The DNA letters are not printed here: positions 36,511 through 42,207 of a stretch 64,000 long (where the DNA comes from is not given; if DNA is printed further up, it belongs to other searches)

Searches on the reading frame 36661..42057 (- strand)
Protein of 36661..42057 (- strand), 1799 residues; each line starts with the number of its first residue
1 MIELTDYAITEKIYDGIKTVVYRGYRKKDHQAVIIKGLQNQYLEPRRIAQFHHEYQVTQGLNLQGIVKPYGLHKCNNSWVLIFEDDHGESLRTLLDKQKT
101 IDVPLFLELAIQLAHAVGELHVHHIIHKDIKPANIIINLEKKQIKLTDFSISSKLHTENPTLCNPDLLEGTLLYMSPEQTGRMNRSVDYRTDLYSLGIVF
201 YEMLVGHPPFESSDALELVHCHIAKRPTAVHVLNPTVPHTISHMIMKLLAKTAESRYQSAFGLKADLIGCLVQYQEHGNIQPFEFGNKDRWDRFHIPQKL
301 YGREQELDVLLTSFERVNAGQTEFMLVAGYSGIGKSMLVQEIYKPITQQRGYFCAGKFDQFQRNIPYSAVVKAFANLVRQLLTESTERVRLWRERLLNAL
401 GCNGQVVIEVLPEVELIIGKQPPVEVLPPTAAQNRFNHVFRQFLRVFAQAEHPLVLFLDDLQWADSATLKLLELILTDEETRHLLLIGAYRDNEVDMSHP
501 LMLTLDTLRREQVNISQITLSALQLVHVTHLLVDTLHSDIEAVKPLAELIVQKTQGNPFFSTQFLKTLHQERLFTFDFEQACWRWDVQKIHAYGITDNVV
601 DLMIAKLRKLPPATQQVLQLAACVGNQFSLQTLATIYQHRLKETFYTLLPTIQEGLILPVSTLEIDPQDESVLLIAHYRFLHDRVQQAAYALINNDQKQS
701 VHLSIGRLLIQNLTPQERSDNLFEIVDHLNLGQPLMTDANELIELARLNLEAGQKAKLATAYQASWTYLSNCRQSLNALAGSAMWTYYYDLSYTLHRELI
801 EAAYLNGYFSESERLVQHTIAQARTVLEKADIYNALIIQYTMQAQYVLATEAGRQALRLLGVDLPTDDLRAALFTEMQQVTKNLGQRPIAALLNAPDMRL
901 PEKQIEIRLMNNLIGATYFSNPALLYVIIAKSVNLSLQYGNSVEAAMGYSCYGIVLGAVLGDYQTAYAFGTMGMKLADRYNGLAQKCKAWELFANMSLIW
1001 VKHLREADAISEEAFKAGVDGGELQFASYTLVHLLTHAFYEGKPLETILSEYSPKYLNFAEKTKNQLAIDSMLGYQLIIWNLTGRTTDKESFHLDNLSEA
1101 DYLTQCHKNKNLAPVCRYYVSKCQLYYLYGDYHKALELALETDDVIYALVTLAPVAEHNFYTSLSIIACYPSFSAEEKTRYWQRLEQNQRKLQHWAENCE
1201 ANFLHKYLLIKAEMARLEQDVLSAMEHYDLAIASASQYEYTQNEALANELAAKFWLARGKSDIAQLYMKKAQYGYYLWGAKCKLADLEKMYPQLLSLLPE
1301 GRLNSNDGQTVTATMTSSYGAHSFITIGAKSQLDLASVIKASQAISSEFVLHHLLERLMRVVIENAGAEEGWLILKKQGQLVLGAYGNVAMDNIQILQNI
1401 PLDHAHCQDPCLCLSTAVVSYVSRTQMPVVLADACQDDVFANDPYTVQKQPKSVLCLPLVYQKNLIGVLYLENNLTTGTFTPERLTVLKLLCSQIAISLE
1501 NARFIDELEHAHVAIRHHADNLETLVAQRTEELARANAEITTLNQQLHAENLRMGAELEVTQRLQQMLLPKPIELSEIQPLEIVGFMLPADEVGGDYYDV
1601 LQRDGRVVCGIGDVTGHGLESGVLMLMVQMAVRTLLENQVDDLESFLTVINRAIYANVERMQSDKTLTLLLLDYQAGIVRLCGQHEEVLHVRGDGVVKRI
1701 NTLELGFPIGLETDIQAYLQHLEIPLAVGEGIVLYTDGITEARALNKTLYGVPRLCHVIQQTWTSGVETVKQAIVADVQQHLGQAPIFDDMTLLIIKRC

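Call 55: search_protein_families(library=pfam, proteins=[window:36661-42057:-], max_evalue=0.001)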
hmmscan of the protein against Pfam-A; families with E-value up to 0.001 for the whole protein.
window:36661-42057:- (1799 aa): 9 families
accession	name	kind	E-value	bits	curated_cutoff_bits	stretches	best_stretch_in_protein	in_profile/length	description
PF13191.12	AAA_16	-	8.6e-45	153.7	32.6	1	299-487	1-167/167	AAA ATPase domain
PF00069.31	Pkinase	-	3e-39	135.4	31.7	1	8-257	2-252/263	Protein kinase domain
PF07228.17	SpoIIE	-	1.2e-35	123.6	25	1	1604-1798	2-191/192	Stage II sporulation protein E (SpoIIE)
PF07714.23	PK_Tyr_Ser-Thr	-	4.4e-26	92.2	23.1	1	9-256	3-248/258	Protein tyrosine and serine/threonine kinase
PF01590.32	GAF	-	1.2e-14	55.4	22.4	1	1351-1499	2-133/133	GAF domain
PF13185.12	GAF_2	-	1.6e-12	48.2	28.6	1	1352-1500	5-136/136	GAF domain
PF25503.1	TPR_CHK1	-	5.8e-08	32.8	27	1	1095-1257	39-203/245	CHK1-like, TPR repeats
PF13492.12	GAF_3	-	1.1e-06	29.5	27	1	1450-1501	79-129/129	GAF domain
PF13401.12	AAA_22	-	0.00057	20.6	27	0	322-489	5-123/130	AAA domain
